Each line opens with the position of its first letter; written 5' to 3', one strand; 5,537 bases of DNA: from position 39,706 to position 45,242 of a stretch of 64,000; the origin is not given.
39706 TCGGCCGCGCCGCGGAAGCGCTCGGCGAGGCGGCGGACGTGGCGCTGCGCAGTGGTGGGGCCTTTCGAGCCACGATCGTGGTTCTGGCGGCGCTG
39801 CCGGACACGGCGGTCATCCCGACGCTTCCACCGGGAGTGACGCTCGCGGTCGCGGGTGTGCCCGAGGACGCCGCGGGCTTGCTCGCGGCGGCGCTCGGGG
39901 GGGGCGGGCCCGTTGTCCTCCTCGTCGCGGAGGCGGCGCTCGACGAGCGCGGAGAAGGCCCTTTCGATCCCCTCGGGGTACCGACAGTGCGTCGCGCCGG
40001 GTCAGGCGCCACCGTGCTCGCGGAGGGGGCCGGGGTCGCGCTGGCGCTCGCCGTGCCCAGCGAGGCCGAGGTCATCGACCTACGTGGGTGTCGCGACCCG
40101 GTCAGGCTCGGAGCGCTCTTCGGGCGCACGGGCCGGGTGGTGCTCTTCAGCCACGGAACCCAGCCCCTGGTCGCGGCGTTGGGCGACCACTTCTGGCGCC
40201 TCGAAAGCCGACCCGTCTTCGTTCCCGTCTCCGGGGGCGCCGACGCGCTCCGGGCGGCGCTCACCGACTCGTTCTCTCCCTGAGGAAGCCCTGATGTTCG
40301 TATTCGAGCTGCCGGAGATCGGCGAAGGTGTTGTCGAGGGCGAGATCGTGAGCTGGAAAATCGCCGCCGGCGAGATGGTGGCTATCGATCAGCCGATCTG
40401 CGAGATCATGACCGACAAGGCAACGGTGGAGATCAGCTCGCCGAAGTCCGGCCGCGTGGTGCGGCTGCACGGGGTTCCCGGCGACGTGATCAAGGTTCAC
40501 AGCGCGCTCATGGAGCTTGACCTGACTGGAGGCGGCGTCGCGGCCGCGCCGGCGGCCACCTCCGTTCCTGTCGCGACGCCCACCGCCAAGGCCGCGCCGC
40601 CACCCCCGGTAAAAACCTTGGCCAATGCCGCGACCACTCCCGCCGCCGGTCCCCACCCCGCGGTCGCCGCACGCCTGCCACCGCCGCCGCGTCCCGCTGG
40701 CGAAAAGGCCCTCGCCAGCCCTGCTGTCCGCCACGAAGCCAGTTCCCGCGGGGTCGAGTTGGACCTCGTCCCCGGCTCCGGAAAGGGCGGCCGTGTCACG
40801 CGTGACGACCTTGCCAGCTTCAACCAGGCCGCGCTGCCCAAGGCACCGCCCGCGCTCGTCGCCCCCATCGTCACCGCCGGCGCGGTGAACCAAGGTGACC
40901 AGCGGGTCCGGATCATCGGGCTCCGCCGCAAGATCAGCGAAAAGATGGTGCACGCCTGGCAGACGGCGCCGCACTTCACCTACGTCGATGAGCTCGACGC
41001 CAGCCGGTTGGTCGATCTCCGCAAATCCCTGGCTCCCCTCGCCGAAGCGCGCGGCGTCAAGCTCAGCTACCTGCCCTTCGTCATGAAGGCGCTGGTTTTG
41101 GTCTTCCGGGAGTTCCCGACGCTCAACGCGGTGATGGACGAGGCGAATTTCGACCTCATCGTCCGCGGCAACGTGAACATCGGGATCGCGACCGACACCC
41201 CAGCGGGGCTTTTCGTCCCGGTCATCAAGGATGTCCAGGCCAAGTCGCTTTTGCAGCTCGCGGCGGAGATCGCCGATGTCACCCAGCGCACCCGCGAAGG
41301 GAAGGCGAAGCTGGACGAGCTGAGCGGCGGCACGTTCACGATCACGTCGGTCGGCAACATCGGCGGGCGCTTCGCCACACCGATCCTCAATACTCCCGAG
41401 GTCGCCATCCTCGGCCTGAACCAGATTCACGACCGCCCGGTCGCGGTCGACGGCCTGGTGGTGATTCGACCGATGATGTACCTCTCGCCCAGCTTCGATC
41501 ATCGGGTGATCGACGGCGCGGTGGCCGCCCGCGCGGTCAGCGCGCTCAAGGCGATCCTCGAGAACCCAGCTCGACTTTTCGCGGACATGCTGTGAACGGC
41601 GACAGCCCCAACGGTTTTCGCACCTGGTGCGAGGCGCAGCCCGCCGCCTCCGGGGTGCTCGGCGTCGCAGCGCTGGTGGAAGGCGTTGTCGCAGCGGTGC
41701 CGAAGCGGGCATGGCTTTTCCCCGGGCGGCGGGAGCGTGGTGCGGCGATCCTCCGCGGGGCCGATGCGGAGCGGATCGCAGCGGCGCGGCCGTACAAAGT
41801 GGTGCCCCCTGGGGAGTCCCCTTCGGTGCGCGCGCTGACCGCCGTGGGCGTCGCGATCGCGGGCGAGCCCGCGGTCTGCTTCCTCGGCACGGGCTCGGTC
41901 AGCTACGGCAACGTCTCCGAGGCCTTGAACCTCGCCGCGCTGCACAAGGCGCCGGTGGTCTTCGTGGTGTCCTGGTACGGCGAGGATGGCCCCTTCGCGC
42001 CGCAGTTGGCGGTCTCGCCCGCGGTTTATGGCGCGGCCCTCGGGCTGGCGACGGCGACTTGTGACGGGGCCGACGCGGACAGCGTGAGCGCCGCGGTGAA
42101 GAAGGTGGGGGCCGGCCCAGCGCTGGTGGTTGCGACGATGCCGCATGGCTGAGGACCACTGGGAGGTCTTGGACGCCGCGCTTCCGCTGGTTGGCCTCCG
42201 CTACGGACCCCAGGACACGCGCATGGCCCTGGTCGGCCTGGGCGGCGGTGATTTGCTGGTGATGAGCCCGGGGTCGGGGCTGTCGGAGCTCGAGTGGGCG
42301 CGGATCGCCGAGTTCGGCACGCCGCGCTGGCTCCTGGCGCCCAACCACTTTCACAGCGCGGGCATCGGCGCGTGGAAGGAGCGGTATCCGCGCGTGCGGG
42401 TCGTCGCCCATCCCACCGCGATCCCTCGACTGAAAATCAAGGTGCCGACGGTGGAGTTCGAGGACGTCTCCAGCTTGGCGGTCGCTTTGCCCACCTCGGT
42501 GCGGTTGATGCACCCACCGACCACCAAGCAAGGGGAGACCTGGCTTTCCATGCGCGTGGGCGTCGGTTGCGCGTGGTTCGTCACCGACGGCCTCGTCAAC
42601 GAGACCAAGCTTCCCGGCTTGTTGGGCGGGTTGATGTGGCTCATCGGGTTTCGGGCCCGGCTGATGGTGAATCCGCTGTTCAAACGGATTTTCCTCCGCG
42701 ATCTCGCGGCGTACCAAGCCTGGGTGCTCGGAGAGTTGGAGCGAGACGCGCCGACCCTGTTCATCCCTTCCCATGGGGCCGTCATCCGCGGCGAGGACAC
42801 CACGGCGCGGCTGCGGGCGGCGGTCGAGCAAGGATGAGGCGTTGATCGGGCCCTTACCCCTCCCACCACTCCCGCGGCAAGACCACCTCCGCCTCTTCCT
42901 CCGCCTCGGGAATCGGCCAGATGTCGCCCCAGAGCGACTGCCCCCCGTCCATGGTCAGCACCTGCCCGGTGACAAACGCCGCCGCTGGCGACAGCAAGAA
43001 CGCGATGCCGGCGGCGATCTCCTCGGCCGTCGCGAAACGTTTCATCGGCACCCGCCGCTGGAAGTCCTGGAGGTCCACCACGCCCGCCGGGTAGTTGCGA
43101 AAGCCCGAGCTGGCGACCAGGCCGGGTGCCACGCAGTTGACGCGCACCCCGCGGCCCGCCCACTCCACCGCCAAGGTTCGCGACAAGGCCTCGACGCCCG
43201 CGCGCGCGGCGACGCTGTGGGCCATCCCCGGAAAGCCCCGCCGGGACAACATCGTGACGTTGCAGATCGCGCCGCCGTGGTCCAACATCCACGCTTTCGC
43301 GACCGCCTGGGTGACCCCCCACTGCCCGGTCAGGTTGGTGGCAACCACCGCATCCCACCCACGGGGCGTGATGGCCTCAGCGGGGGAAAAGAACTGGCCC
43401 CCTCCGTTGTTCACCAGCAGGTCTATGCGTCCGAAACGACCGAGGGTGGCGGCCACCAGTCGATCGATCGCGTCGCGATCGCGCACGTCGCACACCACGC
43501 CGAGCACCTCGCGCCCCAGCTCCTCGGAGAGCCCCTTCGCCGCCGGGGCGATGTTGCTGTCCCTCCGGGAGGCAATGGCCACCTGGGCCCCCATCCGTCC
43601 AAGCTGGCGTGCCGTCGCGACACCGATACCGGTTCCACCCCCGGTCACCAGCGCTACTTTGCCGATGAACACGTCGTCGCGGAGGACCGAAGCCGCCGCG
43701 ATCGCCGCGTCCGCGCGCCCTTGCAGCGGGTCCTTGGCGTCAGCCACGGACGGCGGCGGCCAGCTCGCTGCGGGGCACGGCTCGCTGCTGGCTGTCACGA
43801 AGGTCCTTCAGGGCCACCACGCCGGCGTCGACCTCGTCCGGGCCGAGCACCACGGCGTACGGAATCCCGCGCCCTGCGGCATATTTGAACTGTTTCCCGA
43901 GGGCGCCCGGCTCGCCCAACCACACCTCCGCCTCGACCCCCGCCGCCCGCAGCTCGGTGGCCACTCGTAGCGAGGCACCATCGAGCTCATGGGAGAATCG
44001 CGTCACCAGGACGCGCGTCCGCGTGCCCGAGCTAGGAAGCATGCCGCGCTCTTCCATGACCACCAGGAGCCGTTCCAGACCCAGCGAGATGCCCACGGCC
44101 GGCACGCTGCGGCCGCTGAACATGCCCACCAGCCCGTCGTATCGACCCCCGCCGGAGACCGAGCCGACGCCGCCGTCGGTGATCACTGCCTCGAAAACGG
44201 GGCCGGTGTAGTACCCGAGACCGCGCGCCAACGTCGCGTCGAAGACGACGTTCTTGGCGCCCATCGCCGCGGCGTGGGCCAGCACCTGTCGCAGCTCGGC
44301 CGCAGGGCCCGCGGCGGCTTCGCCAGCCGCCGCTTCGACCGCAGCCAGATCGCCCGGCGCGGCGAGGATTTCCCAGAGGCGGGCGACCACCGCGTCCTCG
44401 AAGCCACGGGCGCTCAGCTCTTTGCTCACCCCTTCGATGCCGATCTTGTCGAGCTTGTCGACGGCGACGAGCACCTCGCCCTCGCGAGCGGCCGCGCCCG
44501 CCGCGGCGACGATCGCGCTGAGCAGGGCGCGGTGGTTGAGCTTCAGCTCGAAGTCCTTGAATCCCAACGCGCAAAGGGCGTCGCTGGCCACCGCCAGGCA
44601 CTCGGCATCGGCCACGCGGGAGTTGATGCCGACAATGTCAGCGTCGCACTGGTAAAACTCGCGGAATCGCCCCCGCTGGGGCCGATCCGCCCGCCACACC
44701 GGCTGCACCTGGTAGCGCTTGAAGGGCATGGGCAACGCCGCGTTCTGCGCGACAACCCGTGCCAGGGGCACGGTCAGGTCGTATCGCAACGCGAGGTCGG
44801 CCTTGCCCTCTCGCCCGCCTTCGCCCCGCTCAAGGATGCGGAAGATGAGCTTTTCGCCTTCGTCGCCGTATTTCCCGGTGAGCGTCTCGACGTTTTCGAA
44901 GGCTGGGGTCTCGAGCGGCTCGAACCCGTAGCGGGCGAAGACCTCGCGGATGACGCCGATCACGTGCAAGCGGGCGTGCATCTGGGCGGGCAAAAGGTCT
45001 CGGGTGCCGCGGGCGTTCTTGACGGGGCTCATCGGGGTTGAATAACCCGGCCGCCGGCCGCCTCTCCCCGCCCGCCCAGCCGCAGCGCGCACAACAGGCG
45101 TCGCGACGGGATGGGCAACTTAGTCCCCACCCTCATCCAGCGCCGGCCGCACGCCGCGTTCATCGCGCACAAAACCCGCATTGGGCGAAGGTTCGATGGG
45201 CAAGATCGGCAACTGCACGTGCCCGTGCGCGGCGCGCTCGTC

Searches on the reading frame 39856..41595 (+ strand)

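Call 39: search_protein_families(library=pfam, proteins=[window:39856-41595:+], max_evalue=0.00001)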
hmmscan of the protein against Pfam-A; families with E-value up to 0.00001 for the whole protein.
window:39856-41595:+ (579 aa): 3 families
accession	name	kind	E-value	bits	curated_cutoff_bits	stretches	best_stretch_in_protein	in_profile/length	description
PF00198.28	2-oxoacid_dh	-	5.1e-82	275.2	23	1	346-575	2-231/232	2-oxoacid dehydrogenases acyltransferase (catalytic domain)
PF00364.28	Biotin_lipoyl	-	5.9e-16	58.5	22.1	1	150-221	3-73/73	Biotin-requiring enzyme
PF02817.22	E3_binding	-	8e-11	42.4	23.7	1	286-319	2-35/36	e3 binding domain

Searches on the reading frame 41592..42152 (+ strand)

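Call 98: search_protein_families(library=pfam, proteins=[window:41592-42152:+], max_evalue=0.0001)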
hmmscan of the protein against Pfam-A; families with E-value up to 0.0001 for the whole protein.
window:41592-42152:+ (186 aa): 1 family
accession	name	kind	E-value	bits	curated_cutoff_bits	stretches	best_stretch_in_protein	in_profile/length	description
PF00676.26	E1_dh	-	2.5e-08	33.7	22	1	91-171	121-206/300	Dehydrogenase E1 component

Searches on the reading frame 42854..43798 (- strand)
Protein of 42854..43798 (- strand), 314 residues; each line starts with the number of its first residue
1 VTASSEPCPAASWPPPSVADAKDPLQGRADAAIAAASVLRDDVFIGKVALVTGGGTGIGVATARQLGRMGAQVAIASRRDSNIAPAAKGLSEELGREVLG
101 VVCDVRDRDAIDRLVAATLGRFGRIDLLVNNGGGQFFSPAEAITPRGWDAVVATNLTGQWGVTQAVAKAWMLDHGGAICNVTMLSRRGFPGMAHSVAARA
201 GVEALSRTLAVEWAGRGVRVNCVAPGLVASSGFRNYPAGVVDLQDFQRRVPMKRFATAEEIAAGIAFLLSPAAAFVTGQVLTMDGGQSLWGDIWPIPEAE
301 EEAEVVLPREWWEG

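Call 39: search_protein_families(library=pfam, proteins=[window:42854-43798:-], max_evalue=0.00001)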
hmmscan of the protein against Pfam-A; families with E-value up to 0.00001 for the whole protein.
window:42854-43798:- (314 aa): 3 families
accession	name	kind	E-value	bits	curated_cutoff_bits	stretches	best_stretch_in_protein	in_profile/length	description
PF13561.12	adh_short_C2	-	8.9e-57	192.8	27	1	56-287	6-235/236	Enoyl-(Acyl carrier protein) reductase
PF00106.31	adh_short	-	1.5e-45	155.6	26.6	1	47-232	1-186/195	short chain dehydrogenase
PF08659.16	KR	-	5.4e-11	43.2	22.6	1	49-207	3-161/180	KR domain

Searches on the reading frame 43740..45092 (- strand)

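Call 39: search_protein_families(library=pfam, proteins=[window:43740-45092:-], max_evalue=0.00001)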
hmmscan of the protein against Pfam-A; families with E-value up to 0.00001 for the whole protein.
window:43740-45092:- (450 aa): 2 families
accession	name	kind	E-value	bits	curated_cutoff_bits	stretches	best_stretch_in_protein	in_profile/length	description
PF13393.11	tRNA-synt_His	-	1.6e-46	159.4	25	1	29-342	1-308/308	Histidyl-tRNA synthetase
PF03129.25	HGTP_anticodon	-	3.7e-15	56.3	21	1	364-449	5-92/94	Anticodon binding domain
